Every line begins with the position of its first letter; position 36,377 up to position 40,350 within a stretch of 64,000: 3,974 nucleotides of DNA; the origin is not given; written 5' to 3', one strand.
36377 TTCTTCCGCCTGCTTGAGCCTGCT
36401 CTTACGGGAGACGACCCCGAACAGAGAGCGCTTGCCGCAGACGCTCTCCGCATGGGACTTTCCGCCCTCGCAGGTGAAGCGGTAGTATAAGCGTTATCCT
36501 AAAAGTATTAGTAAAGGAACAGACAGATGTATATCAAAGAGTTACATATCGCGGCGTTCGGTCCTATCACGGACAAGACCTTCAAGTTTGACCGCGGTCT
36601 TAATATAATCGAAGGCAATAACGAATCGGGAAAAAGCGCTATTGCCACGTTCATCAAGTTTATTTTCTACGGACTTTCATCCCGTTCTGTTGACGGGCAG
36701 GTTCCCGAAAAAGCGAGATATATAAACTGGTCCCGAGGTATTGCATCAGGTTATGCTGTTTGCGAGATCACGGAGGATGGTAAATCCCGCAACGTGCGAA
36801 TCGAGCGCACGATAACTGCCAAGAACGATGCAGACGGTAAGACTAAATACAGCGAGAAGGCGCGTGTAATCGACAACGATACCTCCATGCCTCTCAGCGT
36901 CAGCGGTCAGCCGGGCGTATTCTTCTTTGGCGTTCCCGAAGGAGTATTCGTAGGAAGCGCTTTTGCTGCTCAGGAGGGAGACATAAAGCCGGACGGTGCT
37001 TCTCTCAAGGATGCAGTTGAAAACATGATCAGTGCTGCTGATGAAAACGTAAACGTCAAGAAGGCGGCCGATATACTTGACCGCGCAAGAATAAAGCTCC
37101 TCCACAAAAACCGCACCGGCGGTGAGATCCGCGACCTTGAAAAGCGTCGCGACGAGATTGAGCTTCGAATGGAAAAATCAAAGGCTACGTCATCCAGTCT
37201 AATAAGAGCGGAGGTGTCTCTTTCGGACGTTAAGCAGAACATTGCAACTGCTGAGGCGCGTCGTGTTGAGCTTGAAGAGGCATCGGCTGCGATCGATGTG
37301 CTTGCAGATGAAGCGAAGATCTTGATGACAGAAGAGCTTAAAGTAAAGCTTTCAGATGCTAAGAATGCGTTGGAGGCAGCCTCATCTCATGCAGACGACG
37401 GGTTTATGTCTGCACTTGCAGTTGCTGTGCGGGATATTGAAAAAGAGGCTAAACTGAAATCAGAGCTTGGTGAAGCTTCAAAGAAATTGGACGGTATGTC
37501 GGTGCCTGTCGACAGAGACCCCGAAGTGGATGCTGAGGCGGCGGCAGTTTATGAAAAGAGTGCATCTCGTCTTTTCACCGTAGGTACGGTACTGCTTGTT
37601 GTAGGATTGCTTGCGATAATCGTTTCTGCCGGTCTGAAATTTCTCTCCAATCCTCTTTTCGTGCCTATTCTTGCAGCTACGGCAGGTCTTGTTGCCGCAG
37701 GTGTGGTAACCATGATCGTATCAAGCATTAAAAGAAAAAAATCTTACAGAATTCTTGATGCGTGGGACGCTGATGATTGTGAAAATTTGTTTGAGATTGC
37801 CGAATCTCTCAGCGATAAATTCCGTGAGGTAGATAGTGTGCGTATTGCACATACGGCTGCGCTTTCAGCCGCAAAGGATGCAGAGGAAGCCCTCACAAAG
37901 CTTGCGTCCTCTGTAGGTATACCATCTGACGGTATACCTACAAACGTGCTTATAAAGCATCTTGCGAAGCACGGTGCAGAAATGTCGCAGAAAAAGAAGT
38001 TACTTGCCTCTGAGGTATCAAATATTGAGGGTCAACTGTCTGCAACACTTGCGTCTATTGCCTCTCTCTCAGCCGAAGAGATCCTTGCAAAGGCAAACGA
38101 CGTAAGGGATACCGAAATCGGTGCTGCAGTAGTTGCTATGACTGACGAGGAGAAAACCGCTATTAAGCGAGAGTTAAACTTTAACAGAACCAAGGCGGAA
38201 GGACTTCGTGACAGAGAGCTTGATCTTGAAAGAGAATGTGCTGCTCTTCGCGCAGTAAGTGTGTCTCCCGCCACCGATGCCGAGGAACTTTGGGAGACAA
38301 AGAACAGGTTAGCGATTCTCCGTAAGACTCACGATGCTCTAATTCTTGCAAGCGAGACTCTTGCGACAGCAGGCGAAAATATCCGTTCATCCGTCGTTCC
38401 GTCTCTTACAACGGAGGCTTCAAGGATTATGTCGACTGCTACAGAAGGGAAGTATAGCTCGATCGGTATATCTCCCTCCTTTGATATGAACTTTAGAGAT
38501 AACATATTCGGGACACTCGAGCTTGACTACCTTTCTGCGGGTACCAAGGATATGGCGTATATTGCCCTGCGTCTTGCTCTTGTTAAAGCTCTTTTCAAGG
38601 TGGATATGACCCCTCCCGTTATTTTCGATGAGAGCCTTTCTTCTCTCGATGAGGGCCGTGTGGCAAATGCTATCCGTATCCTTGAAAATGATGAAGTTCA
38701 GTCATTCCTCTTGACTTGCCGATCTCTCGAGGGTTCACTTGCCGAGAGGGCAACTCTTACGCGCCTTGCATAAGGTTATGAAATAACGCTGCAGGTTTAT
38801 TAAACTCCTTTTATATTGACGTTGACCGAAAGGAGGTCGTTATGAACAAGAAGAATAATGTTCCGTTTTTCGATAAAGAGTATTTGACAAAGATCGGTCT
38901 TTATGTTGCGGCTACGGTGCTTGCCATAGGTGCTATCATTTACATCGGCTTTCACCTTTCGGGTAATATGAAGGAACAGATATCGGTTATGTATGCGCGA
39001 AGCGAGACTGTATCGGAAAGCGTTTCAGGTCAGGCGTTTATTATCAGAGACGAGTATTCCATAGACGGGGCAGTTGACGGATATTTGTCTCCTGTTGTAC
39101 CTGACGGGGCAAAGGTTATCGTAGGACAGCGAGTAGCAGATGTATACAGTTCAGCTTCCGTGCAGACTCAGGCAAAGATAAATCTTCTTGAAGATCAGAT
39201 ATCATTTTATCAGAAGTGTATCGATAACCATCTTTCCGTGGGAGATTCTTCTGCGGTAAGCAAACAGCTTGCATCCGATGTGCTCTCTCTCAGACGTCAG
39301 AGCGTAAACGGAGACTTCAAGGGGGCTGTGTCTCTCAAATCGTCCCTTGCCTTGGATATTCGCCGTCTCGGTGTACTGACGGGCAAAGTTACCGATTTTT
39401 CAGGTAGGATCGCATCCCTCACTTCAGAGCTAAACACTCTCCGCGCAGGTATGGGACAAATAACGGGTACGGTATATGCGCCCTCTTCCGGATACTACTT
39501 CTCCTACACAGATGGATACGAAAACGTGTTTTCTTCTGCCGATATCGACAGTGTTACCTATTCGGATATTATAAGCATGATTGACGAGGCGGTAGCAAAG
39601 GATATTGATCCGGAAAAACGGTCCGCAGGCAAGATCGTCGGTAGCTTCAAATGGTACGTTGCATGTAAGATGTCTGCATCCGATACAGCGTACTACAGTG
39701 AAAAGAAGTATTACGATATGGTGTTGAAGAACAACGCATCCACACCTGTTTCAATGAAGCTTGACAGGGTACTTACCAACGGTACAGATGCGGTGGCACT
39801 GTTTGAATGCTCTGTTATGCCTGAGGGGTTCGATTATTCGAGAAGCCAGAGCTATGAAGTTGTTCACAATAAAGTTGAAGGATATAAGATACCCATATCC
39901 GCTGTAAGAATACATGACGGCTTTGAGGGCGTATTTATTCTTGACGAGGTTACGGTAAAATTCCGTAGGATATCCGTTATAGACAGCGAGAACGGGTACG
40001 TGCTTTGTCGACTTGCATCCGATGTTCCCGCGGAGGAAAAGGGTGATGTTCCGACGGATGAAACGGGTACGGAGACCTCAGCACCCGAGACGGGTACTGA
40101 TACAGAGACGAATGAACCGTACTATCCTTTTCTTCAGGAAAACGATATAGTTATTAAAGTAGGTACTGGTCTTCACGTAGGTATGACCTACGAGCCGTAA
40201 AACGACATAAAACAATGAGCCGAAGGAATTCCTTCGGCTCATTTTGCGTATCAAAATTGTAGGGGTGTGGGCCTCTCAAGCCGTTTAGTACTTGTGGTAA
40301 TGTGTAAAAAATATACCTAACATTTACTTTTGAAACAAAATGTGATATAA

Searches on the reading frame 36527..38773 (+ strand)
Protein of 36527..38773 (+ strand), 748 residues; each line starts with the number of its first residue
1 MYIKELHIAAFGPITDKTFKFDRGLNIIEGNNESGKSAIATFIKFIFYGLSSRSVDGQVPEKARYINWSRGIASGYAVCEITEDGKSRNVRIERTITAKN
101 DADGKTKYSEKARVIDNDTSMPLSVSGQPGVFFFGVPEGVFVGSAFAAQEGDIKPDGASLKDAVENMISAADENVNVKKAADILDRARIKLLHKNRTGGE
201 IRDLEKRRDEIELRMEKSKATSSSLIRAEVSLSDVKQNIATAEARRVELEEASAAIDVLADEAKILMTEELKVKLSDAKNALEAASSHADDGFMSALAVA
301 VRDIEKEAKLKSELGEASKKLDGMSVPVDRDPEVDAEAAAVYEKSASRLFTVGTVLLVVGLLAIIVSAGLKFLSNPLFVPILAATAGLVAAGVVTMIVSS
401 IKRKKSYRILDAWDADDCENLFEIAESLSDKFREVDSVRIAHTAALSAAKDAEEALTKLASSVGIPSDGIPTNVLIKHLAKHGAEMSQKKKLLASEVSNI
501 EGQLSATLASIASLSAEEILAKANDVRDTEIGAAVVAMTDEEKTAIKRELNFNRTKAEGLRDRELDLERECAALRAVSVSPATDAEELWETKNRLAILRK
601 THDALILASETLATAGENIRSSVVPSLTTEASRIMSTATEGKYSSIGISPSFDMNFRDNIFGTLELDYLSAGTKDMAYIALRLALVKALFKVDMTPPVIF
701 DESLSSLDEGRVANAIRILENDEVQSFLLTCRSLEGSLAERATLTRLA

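Call 85: search_protein_families(library=pfam, max_evalue=0.00001, proteins=[window:36527-38773:+])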
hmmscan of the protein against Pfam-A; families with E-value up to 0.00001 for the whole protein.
window:36527-38773:+ (748 aa): 4 families
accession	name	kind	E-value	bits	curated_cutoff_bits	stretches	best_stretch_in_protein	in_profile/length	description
PF02463.25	SMC_N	-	2.1e-13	50.7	40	1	178-733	68-199/220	RecF/RecN/SMC N terminal domain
PF13476.12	AAA_23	-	3.5e-12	47.8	27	1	5-194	1-177/201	AAA domain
PF13514.12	AAA_27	-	7.7e-11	42.4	22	1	1-57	1-60/206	AAA domain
PF13175.12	AAA_15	-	3.7e-07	30.5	32.1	1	1-283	1-237/374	AAA ATPase domain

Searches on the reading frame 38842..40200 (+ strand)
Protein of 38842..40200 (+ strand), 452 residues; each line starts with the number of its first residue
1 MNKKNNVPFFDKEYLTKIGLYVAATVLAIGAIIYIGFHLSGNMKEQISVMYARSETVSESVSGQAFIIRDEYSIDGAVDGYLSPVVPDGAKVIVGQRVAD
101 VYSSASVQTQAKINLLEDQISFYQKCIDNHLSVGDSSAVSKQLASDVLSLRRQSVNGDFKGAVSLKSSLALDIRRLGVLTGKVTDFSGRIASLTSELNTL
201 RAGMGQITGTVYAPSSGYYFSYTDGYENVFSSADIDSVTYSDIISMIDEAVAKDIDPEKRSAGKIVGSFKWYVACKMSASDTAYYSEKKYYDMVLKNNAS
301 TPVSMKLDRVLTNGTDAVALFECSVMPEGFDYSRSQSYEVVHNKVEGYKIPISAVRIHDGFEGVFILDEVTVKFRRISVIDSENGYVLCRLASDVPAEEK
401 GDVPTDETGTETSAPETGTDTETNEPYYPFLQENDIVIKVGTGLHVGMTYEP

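Call 85: search_protein_families(library=pfam, max_evalue=0.00001, proteins=[window:38842-40200:+])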
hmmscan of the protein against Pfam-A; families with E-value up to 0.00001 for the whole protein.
window:38842-40200:+ (452 aa): 1 family
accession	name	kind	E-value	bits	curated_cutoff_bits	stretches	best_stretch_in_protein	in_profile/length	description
PF12700.13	HlyD_2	-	2.2e-35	122.7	25.1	1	26-388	18-383/416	HlyD family secretion protein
